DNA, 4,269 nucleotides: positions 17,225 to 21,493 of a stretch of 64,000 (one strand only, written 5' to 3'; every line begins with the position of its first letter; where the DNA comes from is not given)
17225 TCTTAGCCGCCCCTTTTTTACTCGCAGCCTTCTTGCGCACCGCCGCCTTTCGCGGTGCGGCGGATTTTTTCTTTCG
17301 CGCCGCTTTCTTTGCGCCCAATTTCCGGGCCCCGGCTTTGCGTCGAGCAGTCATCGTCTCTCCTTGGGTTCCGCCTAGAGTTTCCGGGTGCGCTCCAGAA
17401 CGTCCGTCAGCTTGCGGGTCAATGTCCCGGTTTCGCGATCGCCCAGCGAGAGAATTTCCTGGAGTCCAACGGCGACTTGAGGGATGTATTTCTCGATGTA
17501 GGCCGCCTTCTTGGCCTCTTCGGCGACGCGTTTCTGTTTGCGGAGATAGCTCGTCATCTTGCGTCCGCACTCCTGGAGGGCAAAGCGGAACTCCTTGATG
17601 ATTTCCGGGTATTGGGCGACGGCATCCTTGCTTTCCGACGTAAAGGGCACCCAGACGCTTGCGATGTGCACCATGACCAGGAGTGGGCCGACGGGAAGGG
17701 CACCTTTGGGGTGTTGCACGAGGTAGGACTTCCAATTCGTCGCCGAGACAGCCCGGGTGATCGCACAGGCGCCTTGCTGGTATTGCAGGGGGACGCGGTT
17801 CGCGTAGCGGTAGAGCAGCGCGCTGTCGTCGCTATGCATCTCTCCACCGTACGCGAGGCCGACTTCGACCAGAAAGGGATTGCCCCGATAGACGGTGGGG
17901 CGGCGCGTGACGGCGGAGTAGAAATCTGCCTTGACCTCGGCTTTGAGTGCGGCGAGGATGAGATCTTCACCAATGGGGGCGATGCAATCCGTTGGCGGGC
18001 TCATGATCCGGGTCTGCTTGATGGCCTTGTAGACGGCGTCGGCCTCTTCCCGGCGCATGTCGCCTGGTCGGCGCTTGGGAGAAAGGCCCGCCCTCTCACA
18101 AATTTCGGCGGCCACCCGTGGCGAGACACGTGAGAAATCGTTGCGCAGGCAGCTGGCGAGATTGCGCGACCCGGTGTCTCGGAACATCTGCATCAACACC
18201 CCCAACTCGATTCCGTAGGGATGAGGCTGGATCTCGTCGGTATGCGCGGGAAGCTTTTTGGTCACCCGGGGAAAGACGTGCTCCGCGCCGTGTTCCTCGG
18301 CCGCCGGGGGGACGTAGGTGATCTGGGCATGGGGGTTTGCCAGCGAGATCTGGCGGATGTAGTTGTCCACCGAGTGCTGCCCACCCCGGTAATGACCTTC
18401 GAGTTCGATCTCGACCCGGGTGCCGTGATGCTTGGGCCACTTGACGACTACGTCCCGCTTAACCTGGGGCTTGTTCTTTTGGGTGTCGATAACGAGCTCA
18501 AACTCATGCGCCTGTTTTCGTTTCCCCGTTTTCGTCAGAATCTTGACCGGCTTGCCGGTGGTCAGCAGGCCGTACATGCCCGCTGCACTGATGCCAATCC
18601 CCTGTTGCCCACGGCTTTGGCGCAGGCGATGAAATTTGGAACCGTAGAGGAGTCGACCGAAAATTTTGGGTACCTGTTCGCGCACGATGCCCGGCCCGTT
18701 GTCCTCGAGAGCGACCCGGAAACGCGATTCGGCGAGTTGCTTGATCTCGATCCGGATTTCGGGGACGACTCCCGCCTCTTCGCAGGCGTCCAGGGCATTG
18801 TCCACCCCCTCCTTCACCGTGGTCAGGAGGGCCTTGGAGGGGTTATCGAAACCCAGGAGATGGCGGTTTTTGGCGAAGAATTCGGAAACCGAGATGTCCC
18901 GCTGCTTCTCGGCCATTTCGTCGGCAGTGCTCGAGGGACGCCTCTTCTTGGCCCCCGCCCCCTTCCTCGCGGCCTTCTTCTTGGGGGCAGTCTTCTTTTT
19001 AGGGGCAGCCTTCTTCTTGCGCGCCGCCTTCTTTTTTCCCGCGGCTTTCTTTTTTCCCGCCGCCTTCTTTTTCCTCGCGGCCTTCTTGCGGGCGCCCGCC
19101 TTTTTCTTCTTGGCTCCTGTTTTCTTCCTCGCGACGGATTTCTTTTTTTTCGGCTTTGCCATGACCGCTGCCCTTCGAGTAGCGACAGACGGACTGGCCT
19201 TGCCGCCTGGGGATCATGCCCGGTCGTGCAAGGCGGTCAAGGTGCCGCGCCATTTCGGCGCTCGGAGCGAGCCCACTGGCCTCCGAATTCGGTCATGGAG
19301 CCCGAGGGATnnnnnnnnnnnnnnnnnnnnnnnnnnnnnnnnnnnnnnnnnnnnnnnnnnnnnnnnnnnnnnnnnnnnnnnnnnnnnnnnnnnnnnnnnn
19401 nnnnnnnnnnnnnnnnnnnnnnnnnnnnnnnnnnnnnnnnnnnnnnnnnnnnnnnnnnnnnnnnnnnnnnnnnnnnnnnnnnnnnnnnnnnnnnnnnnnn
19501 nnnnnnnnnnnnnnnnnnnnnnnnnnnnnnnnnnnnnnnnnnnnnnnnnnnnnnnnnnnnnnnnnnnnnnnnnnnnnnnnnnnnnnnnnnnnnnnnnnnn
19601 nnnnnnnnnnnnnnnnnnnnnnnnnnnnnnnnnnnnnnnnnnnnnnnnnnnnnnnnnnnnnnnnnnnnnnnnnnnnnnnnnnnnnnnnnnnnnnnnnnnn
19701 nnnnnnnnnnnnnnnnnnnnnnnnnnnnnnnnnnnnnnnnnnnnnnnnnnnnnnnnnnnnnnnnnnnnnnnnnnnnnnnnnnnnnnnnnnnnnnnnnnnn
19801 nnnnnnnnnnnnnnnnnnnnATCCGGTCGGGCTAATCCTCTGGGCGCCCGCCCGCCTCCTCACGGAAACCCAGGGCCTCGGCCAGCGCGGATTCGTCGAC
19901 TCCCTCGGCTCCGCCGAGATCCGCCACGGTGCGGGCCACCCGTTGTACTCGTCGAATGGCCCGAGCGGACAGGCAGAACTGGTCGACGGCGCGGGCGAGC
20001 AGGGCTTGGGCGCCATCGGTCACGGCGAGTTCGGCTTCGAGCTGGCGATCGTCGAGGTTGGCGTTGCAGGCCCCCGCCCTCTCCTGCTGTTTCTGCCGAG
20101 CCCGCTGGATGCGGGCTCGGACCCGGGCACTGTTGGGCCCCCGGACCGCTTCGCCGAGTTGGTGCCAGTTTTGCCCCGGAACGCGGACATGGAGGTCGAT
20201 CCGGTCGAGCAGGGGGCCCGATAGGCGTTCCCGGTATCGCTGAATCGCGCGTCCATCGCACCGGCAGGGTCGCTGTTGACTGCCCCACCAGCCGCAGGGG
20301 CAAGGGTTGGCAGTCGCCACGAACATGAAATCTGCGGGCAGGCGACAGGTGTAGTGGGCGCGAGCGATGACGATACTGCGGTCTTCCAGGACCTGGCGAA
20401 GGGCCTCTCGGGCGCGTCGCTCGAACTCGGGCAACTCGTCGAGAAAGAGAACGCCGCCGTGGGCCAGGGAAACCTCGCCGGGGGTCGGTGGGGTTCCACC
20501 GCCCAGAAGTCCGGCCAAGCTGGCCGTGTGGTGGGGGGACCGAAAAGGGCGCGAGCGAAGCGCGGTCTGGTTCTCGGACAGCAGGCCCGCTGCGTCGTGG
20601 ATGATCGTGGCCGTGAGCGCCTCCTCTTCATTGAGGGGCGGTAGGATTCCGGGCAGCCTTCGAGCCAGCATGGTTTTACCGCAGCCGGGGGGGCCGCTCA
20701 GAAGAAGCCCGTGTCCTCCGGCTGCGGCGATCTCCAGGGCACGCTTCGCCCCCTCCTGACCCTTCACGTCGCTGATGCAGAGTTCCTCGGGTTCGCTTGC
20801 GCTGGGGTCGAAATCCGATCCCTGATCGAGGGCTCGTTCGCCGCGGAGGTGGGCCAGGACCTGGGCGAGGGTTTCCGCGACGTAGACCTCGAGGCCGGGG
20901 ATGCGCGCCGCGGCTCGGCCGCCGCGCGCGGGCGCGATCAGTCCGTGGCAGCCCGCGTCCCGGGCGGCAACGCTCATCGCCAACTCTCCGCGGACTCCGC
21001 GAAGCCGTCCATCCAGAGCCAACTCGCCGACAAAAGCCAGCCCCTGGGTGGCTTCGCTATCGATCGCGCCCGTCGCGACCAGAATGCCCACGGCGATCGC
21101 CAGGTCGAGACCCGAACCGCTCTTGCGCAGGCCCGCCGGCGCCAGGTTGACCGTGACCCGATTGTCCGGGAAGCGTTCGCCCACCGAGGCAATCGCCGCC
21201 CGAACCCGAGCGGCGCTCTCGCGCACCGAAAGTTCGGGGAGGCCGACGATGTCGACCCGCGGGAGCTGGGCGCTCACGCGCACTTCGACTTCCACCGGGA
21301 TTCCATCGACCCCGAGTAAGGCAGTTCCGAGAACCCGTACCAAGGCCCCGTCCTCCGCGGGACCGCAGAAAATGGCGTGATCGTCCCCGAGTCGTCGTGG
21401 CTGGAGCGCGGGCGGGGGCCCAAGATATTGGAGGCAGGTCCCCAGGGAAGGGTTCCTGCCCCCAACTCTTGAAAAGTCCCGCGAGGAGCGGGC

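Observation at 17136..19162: Both Topo VI subunits carry N-terminal Lys/Ala-rich histone-H1-like tails of about 75 aa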

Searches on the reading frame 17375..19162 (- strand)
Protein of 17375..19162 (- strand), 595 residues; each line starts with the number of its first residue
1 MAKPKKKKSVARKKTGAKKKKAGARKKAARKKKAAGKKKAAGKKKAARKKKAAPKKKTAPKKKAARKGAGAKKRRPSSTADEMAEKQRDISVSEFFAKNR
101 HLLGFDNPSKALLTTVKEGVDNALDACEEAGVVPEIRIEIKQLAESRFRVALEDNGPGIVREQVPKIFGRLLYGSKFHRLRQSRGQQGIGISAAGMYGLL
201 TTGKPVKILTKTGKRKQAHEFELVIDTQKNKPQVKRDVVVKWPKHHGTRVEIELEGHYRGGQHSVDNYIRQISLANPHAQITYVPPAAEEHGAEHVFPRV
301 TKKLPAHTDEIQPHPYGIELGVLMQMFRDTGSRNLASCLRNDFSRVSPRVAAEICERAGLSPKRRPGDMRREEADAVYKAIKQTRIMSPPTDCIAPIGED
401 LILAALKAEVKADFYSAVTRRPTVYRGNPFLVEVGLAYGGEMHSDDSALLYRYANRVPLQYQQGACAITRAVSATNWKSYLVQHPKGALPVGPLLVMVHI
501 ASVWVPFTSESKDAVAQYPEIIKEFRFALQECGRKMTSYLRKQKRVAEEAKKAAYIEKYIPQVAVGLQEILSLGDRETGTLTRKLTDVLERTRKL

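Call 4: search_protein_families(library=pfam, proteins=[window:17375-19162:-], max_evalue=0.01)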
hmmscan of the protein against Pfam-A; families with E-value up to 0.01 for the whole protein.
window:17375-19162:- (595 aa): 4 families
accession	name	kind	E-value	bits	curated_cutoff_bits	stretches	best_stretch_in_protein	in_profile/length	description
PF09239.17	Topo-VIb_trans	-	5.6e-60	202.2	24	1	389-552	1-159/159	Topoisomerase VI B subunit, transducer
PF02518.31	HATPase_c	-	7.9e-10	39.6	26.4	1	110-212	4-97/111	Histidine kinase-, DNA gyrase B-, and HSP90-like ATPase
PF13589.12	HATPase_c_3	-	1.7e-07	31.8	25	1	115-226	6-109/137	Histidine kinase-, DNA gyrase B-, and HSP90-like ATPase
PF05833.16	NFACT_N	-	0.0021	17.3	31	1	326-383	182-238/456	NFACT N-terminal and middle domains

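Call 5: find_homologous_proteins(query=window:17375-18916:-, max_evalue=1e-20)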
Query window:17375-18916:- (513 aa): 8000 proteins with E <= 1e-20 among 8000 candidates; the best 120 are listed.
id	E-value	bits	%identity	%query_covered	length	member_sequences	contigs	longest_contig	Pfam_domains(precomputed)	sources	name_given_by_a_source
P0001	0.0e+0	1137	97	100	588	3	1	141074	PF09239.18,PF02518.32,PF13589.13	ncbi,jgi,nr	ncbi:MAG: DNA topoisomerase VI subunit B [Myxococcota bacterium]|jgi:DNA topoisomerase VI subunit B|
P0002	0.0e+0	1121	95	100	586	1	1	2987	PF09239.18,PF02518.32,PF13589.13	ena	-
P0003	0.0e+0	1106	94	100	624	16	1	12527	PF09239.18,PF02518.32,PF13589.13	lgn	-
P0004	0.0e+0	1075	91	100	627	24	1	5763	PF09239.18,PF02518.32,PF13589.13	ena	-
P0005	0.0e+0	1073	90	100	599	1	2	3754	PF09239.18,PF02518.32,PF13589.13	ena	-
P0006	0.0e+0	1073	90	100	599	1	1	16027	PF09239.18,PF02518.32,PF13589.13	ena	-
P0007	0.0e+0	1072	91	100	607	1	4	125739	PF09239.18,PF02518.32,PF13589.13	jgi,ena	-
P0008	0.0e+0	1070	90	100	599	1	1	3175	PF09239.18,PF02518.32,PF13589.13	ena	-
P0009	0.0e+0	1068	90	100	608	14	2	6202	PF09239.18,PF02518.32,PF13589.13,PF05833.17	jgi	jgi:DNA topoisomerase-6 subunit B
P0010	0.0e+0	1067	90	100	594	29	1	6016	PF09239.18,PF02518.32,PF13589.13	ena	-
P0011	0.0e+0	1066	89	100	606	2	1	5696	PF09239.18,PF02518.32,PF13589.13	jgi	jgi:DNA topoisomerase-6 subunit B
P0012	0.0e+0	1065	90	100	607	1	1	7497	PF09239.18,PF02518.32,PF13589.13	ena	-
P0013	0.0e+0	1062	90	100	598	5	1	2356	PF09239.18,PF02518.32,PF13589.13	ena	-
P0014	0.0e+0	1055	89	100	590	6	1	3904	PF09239.18,PF02518.32,PF13589.13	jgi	jgi:DNA topoisomerase-6 subunit B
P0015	2.3e-292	988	83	100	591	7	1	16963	PF09239.18,PF02518.32,PF13589.13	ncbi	-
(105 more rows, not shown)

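Call 27: search_solved_structures(query=window:17375-19162:-, max_evalue=0.00001, show_alignments=1)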
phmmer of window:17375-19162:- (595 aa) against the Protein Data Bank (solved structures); distinct sequences matched with E-value up to 0.00001: 5.
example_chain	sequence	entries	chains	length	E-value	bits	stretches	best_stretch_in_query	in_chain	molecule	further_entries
2q2e_B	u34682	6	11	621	1.1e-158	532.7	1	79-572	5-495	Type 2 DNA topoisomerase 6 subunit B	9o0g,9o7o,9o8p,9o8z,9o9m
2zbk_B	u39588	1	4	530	3e-93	316.7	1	85-578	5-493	Type 2 DNA topoisomerase 6 subunit B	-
1mx0_A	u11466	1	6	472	5.5e-89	302.6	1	84-553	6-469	Type II DNA topoisomerase VI subunit B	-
1mu5_A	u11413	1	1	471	6.6e-89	302.4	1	85-553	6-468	Type II DNA topoisomerase VI Subunit B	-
1z59_A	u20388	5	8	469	7.8e-89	302.1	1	85-553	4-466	Type II DNA topoisomerase VI subunit B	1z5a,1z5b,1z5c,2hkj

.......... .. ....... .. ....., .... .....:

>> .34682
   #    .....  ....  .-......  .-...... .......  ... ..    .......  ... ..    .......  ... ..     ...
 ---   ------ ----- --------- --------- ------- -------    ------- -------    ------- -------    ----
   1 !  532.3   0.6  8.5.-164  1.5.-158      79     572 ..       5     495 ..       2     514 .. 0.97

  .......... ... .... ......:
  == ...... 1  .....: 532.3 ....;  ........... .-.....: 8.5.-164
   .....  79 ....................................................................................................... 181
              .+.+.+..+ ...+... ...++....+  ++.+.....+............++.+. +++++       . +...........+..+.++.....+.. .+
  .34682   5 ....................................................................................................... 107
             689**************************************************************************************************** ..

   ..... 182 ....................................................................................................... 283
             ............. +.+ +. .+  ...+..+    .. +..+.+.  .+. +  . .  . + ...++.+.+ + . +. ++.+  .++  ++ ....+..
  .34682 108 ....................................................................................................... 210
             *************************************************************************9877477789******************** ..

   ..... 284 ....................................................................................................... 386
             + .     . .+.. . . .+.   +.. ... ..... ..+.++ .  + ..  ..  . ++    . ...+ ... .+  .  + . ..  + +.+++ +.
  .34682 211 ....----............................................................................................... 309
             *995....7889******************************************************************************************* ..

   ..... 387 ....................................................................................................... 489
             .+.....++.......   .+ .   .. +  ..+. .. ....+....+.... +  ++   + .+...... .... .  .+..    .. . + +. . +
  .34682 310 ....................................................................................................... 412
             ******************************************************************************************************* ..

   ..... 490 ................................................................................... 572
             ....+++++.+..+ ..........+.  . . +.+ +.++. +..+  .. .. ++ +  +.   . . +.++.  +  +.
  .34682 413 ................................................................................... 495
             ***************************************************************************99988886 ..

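Call 53: predict_structure(alignment_id=A2)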
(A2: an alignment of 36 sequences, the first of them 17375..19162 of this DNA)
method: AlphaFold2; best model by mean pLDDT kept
length: 595 residues; sequences in the alignment: 36
mean_pLDDT: 65.3   pTM: 0.39
mean pLDDT of the five models: 65.3, 64.5, 59.3, 58.7, 56.6
residues with pLDDT >= 90: 26; 70-90: 273; 50-70: 129; < 50: 167
segments of 3 or more residues with pLDDT < 50: 1-60, 62-74, 77-93, 98-104, 168-192, 307-315, 387-394, 452-462, 503-515
pLDDT, mean of each block of 10 residues (from residue 1): 37 36 37 36 36 42 42 47 42 48 55 76 74 86 86 78 54 34 29 57 79 72 70 78 80 76 72 79 81 80 57 46 75 88 72 90 90 86 56 61 83 89 64 85 63 43 63 77 57 74 45 55 85 87 82 72 65 73 74 59
secondary structure, 60 per line:
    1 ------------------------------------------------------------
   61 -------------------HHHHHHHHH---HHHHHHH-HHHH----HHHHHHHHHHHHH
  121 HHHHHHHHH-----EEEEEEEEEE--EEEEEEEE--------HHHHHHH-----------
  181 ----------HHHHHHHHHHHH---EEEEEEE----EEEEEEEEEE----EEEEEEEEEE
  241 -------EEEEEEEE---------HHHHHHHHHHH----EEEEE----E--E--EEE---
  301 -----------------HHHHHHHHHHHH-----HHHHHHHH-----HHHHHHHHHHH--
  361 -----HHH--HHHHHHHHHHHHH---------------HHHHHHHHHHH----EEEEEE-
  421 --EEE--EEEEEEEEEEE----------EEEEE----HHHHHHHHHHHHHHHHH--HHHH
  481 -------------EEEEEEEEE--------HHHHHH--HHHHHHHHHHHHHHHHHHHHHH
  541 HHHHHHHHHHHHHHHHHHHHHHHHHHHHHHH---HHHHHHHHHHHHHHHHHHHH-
elements in order: H80-88 H92-98 H100-103 H108-129 E135-144 E147-154 H163-169 H191-202 E206-212 E217-226 E231-240 E248-255 H265-275 E280-284 E295-297 H318-329 H335-342 H348-358 H371-383 H399-409 E414-419 E423-425 E428-438 E449-453 H458-474 H477-480 E494-502 H511-516 H519-571 H575-594

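Call 57: search_protein_families(library=ncbifam, proteins=[window:17375-19162:-], max_evalue=0.001)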
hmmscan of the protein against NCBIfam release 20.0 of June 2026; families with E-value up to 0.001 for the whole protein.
window:17375-19162:- (595 aa): 4 families
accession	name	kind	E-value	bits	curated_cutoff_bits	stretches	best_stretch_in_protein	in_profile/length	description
NF003218.0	PRK04184.1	equivalog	3.3e-206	686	274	1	79-587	4-504/539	DNA topoisomerase VI subunit B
TIGR01052.1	top6b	equivalog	4e-170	566.4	380.7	1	85-571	2-485/488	DNA topoisomerase VI subunit B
NF011439.0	PRK14868.1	equivalog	9.7e-168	559.8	1310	2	79-356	14-284/795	DNA topoisomerase VI subunit B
NF011438.0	PRK14867.1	equivalog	2.9e-110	369.7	1143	2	81-351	6-270/659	DNA topoisomerase VI subunit B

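Call 60: search_protein_families(library=padloc, proteins=[window:17375-19162:-], max_evalue=0.001)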
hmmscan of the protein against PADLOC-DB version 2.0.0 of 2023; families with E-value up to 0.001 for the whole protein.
window:17375-19162:- (595 aa): 0 families

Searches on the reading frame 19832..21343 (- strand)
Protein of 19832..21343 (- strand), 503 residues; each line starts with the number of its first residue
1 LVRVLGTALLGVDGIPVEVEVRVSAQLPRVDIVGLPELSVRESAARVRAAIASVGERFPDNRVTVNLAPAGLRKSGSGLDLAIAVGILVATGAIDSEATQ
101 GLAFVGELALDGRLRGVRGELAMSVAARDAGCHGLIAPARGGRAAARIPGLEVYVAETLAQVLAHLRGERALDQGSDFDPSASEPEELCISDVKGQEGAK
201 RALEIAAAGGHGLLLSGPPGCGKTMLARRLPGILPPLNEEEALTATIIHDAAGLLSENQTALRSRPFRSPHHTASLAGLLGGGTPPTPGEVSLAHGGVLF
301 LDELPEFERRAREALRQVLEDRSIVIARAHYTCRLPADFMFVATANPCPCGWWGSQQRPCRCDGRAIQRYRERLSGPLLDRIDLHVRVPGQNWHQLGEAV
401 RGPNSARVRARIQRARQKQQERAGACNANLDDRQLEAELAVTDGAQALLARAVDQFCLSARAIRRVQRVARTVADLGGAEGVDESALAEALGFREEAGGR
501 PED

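Call 43: search_protein_families(library=pfam, proteins=[window:19832-21343:-], max_evalue=0.00001)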
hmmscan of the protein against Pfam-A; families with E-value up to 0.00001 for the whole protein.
window:19832-21343:- (503 aa): 6 families
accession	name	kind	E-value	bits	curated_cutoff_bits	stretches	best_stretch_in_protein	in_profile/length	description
PF01078.27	Mg_chelatase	-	2.8e-86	288.6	20.3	1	190-393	2-204/207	Magnesium chelatase, subunit ChlI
PF13541.12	ChlI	-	2.6e-37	127.9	27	1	19-139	1-119/121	Subunit ChlI of Mg-chelatase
PF13335.12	Mg_chelatase_C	-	4.2e-24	85.4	26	1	404-494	3-94/94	Magnesium chelatase, subunit ChlI C-terminal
PF07728.20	AAA_5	-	5.5e-10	39.8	22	1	213-349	2-125/139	AAA domain (dynein-related subfamily)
PF00493.29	MCM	-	4e-08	33.1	23.3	1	288-353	114-178/224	MCM P-loop domain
PF00158.32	Sigma54_activat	-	5.6e-06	26.6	20.2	0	203-325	15-123/168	Sigma-54 interaction domain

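Call 60: search_protein_families(library=padloc, proteins=[window:19832-21343:-], max_evalue=0.001)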
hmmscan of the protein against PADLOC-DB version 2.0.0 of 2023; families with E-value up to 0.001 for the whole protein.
window:19832-21343:- (503 aa): 2 families
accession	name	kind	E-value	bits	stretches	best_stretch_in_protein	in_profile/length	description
PDLC01993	RtcR--CARF_AAA_HTH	-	2.6e-05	20.8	1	205-325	199-308/523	-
PDLC01995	RtcR_PspF2--CARF_AAA_HTH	-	0.00018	18.8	0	287-324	253-290/481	-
